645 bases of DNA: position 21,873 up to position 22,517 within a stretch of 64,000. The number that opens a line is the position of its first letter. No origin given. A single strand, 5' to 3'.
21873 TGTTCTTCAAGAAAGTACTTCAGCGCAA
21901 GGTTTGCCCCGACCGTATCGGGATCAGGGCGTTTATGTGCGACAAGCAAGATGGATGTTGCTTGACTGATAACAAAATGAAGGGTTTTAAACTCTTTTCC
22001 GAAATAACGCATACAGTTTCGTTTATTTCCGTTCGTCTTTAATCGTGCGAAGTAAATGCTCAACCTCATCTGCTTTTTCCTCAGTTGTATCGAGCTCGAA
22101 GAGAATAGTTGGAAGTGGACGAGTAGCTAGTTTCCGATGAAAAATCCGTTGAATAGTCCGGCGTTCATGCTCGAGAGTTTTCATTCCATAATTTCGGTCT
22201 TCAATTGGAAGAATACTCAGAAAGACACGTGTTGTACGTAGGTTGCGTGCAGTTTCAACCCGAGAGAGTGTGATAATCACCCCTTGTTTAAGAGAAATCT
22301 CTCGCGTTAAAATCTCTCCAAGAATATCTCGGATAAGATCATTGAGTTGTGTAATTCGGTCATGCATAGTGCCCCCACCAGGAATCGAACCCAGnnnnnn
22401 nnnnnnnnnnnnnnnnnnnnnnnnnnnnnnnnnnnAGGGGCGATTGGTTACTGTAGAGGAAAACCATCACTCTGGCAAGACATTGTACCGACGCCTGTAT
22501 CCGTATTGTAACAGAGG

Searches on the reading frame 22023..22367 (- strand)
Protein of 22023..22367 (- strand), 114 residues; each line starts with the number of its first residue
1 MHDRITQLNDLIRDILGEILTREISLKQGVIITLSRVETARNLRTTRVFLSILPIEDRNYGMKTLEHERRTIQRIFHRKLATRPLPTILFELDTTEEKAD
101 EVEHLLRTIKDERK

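Call 10: search_protein_families(library=pfam, proteins=[window:22023-22367:-], max_evalue=0.01)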
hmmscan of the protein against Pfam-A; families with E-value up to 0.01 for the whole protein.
window:22023-22367:- (114 aa): 1 family
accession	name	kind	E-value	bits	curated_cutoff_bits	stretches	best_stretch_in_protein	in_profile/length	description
PF02033.23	RBFA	-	3e-15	56.8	34.7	1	4-106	1-105/105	Ribosome-binding factor A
